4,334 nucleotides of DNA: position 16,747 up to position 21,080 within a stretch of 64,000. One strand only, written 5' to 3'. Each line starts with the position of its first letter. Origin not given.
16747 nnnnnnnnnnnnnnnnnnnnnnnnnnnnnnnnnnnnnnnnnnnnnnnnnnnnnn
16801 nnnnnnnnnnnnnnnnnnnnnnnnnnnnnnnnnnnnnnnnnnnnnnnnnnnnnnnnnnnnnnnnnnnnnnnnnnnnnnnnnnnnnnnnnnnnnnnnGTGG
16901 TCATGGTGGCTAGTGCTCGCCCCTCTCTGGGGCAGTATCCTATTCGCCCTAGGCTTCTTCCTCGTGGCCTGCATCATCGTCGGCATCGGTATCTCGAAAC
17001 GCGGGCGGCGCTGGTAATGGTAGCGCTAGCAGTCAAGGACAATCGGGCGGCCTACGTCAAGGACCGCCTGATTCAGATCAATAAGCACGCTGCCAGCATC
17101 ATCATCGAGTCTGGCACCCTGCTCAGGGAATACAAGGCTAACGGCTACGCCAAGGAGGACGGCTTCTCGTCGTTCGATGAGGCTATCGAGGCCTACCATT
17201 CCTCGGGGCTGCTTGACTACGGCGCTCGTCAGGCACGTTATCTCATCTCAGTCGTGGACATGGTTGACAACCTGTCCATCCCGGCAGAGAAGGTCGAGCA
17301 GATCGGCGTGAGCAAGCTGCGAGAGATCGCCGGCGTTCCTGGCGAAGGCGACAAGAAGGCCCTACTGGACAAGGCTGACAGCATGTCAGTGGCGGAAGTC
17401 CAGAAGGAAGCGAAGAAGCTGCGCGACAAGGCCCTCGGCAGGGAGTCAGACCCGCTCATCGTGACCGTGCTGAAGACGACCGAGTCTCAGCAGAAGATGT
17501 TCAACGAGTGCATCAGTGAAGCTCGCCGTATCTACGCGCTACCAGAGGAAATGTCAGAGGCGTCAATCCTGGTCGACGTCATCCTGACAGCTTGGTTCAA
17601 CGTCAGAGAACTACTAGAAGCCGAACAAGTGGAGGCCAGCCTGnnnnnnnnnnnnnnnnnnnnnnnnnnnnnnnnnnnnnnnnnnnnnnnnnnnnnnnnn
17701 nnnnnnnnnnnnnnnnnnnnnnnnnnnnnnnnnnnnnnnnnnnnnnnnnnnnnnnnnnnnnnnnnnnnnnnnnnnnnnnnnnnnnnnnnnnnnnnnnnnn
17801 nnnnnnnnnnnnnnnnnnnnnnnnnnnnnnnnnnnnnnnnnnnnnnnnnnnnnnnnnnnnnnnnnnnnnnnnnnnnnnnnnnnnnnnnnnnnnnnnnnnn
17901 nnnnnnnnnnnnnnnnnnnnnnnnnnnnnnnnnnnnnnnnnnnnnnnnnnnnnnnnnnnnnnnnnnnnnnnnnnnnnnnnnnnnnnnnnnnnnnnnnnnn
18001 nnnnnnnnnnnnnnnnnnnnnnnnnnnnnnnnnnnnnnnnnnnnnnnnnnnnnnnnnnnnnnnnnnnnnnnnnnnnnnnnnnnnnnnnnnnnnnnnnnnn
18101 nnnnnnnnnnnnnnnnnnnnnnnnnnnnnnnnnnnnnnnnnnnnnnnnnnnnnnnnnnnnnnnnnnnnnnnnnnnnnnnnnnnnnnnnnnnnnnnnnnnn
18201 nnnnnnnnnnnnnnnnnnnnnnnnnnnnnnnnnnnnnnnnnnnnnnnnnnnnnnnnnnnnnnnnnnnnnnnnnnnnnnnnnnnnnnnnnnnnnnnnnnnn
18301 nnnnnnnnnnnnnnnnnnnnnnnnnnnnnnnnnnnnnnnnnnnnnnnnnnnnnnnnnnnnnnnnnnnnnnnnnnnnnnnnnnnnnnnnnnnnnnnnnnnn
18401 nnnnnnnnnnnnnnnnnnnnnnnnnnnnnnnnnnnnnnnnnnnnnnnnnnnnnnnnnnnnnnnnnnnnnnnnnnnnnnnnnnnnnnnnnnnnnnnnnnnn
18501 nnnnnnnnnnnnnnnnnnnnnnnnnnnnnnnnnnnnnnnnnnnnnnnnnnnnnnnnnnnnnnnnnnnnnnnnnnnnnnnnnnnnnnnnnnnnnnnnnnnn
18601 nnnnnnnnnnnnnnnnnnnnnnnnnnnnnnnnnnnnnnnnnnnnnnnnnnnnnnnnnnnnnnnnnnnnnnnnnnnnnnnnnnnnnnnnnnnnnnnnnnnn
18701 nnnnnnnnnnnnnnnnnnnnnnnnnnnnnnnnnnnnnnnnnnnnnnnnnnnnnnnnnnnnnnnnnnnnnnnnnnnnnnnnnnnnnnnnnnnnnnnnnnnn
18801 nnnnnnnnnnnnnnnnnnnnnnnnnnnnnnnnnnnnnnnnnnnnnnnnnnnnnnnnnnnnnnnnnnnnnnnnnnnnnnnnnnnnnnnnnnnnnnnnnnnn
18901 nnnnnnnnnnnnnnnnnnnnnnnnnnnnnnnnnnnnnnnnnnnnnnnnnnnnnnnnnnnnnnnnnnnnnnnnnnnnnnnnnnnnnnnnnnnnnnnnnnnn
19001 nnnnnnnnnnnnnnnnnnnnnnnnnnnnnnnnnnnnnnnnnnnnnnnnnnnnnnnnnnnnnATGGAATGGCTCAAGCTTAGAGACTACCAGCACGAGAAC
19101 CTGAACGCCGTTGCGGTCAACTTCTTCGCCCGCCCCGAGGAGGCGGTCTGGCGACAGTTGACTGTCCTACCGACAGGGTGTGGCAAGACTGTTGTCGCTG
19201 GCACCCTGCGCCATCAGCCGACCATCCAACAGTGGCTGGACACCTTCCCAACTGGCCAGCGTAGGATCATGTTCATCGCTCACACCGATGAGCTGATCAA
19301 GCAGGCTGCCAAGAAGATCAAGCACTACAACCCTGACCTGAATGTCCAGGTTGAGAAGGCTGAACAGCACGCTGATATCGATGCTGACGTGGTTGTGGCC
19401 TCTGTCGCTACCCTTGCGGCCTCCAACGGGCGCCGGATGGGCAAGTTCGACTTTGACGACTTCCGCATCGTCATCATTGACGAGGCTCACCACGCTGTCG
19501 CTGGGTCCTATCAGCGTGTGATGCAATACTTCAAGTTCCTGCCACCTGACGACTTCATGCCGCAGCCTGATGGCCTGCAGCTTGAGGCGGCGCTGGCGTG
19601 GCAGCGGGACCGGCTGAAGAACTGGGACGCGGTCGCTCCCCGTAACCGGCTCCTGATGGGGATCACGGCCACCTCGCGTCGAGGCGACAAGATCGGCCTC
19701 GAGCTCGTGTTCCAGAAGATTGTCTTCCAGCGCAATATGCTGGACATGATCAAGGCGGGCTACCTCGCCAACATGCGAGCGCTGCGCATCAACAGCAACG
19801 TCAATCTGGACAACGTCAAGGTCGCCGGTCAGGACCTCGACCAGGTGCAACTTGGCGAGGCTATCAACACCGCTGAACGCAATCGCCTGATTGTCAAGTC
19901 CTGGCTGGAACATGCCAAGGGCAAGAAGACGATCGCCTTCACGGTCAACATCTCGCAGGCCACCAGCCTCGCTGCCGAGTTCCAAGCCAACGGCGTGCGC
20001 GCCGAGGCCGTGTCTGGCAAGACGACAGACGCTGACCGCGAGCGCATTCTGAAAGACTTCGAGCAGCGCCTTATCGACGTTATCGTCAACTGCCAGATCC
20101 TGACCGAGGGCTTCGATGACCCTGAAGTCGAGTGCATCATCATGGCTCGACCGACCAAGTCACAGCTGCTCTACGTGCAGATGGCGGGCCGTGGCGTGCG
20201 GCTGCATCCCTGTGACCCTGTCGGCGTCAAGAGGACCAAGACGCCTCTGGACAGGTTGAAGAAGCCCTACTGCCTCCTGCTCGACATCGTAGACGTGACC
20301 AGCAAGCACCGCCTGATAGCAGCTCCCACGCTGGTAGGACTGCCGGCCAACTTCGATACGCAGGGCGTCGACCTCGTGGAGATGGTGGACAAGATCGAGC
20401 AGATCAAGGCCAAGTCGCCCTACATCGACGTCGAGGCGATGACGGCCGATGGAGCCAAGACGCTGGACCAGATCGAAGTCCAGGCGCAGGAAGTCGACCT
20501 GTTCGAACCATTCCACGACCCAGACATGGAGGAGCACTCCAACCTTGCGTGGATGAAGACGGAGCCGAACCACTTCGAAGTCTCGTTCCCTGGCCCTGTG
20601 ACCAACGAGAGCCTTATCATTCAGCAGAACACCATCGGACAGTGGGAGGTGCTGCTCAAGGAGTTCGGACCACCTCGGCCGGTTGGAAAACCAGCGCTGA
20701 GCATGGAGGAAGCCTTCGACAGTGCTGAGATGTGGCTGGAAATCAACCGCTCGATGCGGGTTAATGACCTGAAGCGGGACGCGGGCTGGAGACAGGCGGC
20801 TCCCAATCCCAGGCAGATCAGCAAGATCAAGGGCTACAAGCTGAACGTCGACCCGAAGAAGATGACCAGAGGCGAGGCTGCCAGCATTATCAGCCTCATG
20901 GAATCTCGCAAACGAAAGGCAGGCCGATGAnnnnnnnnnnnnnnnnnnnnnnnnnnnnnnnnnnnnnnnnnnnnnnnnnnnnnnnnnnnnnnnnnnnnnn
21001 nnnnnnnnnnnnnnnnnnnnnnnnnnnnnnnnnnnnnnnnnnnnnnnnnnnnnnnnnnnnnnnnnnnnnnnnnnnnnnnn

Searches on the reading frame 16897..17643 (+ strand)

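Call 69: search_protein_families(library=phrogs, proteins=[window:16897-17643:+], max_evalue=0.0001)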
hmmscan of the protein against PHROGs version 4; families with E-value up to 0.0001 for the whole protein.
window:16897-17643:+ (249 aa): 1 family
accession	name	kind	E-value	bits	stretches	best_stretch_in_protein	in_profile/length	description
phrog_17202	-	unknown function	4.5e-09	37.3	1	73-207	97-228/305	-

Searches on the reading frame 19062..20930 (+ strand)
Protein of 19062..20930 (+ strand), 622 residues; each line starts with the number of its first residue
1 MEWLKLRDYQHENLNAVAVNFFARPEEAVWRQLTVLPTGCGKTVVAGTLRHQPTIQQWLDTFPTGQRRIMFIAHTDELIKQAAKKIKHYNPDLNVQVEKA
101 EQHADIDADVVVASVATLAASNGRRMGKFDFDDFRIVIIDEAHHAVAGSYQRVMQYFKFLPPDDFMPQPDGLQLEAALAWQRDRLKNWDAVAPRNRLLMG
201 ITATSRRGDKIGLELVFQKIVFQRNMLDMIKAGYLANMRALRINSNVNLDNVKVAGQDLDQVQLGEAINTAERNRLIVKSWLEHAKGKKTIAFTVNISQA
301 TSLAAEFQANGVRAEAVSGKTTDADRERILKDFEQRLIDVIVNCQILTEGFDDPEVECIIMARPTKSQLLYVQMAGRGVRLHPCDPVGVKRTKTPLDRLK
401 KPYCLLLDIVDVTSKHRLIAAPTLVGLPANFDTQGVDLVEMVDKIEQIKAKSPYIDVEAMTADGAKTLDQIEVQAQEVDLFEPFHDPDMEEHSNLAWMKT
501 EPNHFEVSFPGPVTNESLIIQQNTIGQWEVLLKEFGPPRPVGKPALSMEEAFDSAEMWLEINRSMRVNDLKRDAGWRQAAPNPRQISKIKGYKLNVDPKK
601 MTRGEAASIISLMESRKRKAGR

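Call 67: find_encoding_contigs(protein=window:19062-20930:+, flank=10000, max_places=1)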
Protein window:19062-20930:+ (622 aa): 4 contigs read that carry it; 1 place shown.
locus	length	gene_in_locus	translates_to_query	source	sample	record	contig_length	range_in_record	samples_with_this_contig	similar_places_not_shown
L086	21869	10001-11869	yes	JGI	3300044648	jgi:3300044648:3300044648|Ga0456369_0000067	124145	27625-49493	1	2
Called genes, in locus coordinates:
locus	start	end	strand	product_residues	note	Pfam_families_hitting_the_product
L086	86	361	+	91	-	-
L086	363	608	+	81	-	PF01402:RHH_1 (weak)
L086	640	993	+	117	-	-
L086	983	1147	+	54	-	-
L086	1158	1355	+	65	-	-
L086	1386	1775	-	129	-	-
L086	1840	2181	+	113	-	-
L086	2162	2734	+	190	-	-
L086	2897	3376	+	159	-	PF00383:dCMP_cyt_deam_1, PF14437:MafB19-deam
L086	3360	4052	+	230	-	-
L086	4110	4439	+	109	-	PF13744:HTH_37 (weak), PF01381:HTH_3 (weak)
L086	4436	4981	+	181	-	PF13328:HD_4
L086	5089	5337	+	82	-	-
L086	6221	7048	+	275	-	PF12705:PDDEXK_1 (weak)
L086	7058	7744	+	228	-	-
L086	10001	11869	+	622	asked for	PF04851:ResIII, PF00270:DEAD, PF00271:Helicase_C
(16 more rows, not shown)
